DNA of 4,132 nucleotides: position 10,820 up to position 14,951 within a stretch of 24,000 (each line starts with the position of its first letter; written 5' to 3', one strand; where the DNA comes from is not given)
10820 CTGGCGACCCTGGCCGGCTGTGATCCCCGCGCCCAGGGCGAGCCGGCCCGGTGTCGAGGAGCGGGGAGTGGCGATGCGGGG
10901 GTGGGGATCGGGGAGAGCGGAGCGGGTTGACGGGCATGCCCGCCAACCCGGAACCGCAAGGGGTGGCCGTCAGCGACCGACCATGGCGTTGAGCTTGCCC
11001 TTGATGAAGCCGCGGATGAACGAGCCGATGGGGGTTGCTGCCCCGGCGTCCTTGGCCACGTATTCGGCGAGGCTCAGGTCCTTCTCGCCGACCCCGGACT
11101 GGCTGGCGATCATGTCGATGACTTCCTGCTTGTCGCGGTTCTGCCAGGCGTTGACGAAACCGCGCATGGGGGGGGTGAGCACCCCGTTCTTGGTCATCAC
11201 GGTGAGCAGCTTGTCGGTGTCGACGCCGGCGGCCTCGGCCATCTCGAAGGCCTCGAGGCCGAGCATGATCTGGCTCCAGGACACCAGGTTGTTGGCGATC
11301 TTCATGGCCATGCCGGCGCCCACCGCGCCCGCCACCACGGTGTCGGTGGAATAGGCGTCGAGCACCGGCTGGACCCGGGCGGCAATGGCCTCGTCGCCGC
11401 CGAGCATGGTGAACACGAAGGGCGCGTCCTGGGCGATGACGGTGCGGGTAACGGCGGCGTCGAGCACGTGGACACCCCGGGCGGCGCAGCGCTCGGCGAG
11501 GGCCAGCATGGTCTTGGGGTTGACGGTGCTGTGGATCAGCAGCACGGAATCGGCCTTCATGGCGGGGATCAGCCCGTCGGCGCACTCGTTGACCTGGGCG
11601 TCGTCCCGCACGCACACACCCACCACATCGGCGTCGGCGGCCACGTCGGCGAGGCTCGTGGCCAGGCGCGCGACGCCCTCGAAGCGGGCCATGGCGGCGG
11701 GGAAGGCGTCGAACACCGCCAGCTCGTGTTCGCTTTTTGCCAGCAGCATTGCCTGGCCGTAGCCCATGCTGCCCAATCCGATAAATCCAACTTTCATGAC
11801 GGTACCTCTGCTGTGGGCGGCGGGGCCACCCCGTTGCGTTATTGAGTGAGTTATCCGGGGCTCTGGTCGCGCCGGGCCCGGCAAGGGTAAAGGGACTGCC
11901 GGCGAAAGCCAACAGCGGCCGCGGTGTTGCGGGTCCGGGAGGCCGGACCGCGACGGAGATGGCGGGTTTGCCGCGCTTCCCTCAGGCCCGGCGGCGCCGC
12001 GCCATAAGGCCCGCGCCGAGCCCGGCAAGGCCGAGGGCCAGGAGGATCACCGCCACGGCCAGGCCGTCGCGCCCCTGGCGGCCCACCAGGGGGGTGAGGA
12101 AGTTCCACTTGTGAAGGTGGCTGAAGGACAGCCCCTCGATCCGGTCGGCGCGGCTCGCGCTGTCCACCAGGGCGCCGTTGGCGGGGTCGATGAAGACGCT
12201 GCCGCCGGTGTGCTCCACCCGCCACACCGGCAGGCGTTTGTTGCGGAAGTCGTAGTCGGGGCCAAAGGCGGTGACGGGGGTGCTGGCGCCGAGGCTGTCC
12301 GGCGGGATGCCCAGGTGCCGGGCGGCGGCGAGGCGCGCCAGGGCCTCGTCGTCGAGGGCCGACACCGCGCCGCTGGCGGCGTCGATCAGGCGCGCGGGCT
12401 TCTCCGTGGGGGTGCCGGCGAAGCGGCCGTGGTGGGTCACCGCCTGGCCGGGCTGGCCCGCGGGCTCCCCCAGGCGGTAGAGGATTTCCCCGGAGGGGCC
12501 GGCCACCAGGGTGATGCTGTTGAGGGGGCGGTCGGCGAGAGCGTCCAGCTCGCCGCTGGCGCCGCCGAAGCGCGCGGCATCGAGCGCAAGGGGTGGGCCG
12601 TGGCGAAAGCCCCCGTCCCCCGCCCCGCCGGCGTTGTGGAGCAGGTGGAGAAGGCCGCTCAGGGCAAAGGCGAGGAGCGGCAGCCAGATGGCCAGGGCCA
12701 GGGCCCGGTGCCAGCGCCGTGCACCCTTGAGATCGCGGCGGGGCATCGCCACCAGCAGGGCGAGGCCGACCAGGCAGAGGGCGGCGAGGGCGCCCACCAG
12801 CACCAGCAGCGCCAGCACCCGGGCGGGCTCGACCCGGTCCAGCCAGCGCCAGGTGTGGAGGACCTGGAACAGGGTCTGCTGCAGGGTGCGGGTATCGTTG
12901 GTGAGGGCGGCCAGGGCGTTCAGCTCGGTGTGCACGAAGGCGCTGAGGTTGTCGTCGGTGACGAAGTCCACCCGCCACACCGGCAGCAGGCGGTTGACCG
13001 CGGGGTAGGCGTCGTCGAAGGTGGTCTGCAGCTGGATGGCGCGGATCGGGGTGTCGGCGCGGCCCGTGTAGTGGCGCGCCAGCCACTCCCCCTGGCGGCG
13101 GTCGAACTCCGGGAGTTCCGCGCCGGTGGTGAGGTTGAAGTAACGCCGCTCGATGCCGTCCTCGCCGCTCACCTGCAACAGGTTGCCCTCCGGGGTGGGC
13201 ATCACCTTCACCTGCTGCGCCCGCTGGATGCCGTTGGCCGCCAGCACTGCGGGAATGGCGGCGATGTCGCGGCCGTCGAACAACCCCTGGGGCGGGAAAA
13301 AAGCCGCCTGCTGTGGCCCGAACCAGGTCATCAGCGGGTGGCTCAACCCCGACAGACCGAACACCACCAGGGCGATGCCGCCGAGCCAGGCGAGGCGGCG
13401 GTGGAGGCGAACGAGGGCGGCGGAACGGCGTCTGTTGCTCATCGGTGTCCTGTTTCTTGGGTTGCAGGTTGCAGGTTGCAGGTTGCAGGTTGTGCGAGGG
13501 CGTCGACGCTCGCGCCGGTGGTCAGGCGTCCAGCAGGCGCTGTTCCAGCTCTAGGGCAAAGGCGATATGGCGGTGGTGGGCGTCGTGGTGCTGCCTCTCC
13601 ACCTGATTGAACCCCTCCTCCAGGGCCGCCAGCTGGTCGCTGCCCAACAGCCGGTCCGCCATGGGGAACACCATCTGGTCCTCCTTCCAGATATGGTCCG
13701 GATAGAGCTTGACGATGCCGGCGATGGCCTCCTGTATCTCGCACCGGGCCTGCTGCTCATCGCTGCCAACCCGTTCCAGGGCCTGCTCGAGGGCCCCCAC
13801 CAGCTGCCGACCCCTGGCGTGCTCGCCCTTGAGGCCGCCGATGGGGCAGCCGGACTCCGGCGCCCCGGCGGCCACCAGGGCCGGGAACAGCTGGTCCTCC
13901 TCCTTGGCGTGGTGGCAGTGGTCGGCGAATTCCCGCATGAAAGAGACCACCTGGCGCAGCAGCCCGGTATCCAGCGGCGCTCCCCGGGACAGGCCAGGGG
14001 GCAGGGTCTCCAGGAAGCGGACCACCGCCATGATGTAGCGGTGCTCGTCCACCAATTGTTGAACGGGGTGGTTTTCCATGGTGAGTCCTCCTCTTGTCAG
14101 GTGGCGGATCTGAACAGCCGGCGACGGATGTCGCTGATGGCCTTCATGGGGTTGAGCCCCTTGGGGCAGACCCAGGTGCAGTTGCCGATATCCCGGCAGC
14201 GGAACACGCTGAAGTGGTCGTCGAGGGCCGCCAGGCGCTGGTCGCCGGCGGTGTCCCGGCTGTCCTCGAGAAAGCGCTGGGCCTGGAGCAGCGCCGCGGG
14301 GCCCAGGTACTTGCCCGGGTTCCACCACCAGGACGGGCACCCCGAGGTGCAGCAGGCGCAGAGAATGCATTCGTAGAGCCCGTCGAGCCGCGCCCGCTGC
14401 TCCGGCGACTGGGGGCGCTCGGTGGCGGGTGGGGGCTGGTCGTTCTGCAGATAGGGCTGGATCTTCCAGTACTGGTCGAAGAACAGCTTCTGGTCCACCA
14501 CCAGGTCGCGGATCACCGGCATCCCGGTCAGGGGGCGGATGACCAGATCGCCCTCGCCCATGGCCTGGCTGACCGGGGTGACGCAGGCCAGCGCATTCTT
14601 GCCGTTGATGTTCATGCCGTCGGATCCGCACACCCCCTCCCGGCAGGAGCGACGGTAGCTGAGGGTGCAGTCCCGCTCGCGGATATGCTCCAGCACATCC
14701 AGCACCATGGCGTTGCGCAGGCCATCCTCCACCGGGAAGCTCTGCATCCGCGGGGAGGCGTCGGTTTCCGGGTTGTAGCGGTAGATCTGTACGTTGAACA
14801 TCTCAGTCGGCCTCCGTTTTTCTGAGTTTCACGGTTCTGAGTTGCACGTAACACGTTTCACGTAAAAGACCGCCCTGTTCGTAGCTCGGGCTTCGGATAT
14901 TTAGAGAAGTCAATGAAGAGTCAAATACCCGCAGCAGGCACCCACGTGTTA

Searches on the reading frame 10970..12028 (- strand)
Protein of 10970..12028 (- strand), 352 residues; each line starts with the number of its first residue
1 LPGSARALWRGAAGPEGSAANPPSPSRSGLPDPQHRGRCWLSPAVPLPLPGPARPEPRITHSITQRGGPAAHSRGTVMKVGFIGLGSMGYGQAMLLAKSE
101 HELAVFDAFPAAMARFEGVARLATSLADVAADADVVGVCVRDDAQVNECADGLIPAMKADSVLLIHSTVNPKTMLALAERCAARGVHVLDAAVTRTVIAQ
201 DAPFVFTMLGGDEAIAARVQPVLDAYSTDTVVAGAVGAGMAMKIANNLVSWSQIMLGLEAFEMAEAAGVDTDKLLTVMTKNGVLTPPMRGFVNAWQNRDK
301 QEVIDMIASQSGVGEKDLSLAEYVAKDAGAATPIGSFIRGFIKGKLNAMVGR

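Call 15: search_protein_families(library=pfam, proteins=[window:10970-12028:-], max_evalue=0.001)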
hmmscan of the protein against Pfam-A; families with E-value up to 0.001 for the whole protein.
window:10970-12028:- (352 aa): 2 families
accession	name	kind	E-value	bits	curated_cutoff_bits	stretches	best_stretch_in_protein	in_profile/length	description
PF03446.21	NAD_binding_2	-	6e-27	95.1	21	1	79-231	1-157/161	NAD binding domain of 6-phosphogluconate dehydrogenase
PF14833.11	NAD_binding_11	-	4.8e-09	36.9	30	1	237-341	1-101/122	NAD-binding of NADP-dependent 3-hydroxyisobutyrate dehydrogenase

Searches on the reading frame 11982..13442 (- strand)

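Call 15: search_protein_families(library=pfam, proteins=[window:11982-13442:-], max_evalue=0.001)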
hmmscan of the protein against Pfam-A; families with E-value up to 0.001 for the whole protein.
window:11982-13442:- (486 aa): 1 family
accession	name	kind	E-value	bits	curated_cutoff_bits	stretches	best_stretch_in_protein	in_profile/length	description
PF03929.21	PepSY_TM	-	1.9e-06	28.4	28.8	0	183-345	112-269/295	PepSY-associated TM region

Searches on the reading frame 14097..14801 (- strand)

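Call 15: search_protein_families(library=pfam, proteins=[window:14097-14801:-], max_evalue=0.001)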
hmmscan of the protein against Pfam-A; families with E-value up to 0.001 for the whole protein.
window:14097-14801:- (234 aa): 5 families
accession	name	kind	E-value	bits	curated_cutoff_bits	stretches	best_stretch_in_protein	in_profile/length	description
PF13085.11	Fer2_3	-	2.3e-31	108.4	27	1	4-108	2-106/107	2Fe-2S iron-sulfur cluster binding domain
PF13183.11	Fer4_8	-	1.1e-09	39.2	27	1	142-216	2-68/68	4Fe-4S dicluster domain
PF13534.11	Fer4_17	-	1.7e-09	38.5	22.2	1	144-217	1-61/61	4Fe-4S dicluster domain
PF13237.11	Fer4_10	-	6.7e-07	29.6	25.5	1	144-213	8-53/53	4Fe-4S dicluster domain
PF13187.11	Fer4_9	-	0.00052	20.4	27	0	144-215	1-50/52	4Fe-4S dicluster domain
